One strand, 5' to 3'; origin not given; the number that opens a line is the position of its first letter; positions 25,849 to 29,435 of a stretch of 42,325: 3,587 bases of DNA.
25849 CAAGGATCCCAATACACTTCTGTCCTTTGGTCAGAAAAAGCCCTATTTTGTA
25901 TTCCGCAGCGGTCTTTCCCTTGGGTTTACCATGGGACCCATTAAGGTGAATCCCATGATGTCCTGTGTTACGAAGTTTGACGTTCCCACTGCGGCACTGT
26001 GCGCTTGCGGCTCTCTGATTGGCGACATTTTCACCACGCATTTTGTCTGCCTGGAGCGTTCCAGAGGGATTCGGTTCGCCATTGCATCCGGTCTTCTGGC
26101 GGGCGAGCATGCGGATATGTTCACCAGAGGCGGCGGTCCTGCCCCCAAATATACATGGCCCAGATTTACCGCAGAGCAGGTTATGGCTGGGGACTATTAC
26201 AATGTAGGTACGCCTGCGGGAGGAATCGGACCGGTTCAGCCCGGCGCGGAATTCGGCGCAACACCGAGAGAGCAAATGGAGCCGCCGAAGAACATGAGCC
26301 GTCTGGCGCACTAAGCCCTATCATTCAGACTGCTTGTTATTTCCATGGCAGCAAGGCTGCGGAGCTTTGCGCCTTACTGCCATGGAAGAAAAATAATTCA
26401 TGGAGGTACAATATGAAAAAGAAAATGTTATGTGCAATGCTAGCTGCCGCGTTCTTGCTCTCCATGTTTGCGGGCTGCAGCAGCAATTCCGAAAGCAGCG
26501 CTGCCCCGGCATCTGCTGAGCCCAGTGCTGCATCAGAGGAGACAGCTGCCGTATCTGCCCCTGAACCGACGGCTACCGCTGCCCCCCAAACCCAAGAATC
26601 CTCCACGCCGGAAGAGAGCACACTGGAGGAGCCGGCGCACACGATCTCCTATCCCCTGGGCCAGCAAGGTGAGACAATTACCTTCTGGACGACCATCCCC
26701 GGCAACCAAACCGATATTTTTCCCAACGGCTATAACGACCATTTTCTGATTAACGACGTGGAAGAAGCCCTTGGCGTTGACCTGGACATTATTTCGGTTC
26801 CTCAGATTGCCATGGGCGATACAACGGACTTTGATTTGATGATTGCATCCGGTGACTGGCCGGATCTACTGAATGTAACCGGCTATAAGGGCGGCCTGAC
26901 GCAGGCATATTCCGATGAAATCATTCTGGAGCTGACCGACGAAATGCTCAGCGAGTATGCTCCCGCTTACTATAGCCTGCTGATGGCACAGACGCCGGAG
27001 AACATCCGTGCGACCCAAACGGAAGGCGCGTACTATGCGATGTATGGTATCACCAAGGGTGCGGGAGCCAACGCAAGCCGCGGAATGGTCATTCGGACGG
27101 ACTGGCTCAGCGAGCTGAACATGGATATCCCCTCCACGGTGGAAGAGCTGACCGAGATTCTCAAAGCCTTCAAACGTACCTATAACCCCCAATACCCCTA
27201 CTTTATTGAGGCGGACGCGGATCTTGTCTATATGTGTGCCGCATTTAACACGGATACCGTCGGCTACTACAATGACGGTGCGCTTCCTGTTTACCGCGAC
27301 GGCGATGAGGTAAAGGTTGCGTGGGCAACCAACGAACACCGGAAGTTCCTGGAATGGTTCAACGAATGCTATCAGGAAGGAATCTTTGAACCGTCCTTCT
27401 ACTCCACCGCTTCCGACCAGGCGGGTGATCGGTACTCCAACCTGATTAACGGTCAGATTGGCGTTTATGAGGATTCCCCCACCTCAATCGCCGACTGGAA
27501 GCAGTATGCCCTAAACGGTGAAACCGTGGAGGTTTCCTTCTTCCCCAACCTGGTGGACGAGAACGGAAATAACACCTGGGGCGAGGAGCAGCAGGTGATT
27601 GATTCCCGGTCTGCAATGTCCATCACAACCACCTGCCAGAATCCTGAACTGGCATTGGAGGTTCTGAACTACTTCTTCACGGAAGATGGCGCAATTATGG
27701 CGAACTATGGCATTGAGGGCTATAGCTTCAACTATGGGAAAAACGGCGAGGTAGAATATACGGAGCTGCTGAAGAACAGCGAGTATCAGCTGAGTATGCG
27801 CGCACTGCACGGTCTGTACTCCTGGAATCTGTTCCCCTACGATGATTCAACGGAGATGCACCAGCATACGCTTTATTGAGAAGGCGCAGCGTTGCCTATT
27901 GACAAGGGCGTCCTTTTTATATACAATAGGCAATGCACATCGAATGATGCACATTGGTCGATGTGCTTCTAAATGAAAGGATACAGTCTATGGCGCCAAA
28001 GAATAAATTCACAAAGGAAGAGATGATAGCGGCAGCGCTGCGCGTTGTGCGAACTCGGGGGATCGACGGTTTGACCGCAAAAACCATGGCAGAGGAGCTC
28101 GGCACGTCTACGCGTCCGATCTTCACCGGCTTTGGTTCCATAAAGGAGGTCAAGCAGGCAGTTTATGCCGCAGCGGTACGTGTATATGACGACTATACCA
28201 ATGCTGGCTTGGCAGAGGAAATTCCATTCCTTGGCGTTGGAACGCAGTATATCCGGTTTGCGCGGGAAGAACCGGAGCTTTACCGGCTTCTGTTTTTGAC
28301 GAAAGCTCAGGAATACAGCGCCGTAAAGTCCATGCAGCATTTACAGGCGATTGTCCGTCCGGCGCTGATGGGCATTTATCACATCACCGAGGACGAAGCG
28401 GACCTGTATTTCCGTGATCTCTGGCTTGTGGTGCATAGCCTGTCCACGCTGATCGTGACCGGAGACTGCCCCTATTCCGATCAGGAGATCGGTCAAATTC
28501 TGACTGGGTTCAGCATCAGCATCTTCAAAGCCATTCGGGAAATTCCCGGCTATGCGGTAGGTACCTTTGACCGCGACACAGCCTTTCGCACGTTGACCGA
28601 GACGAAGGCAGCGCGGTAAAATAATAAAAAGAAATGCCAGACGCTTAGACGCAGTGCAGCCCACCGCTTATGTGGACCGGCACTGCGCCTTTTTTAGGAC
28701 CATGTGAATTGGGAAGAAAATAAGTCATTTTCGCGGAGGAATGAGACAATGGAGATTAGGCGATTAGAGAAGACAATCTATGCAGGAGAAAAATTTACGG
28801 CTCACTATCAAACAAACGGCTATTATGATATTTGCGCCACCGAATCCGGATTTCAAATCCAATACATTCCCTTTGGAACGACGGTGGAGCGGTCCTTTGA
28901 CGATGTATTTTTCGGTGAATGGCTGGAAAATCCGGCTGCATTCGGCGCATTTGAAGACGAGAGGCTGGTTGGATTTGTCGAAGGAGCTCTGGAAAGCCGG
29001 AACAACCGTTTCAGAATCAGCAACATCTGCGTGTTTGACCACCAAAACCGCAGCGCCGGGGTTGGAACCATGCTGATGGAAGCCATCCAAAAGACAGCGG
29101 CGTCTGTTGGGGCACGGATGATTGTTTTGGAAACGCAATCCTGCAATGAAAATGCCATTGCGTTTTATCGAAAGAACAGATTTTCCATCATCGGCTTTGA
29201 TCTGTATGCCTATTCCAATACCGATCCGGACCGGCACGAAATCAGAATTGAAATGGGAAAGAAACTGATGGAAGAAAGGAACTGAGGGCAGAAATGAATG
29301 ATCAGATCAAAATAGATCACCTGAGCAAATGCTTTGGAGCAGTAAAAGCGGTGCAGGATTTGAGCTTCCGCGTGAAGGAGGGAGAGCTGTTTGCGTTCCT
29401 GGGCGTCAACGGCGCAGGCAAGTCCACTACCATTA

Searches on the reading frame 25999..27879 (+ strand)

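Call 8: search_protein_families(library=pfam, proteins=[window:25999-27879:+], max_evalue=0.0001)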
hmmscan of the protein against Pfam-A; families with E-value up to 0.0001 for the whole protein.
window:25999-27879:+ (626 aa): 1 family
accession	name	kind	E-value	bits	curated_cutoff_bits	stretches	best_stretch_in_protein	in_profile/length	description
PF01547.30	SBP_bac_1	-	1.6e-07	32.1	26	1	277-565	39-306/307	Bacterial extracellular solute-binding protein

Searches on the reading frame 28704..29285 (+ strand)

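Call 8: search_protein_families(library=pfam, proteins=[window:28704-29285:+], max_evalue=0.0001)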
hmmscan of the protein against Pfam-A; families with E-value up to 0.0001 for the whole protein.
window:28704-29285:+ (193 aa): 3 families
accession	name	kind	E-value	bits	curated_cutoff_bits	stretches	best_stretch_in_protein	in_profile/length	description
PF00583.31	Acetyltransf_1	-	2.5e-13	50.8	20.7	1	60-157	15-113/116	Acetyltransferase (GNAT) family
PF13508.13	Acetyltransf_7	-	1.9e-07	31.8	27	1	80-160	6-82/84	Acetyltransferase (GNAT) domain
PF13673.13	Acetyltransf_10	-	7.4e-07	29.6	23.6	1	79-158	33-105/128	Acetyltransferase (GNAT) domain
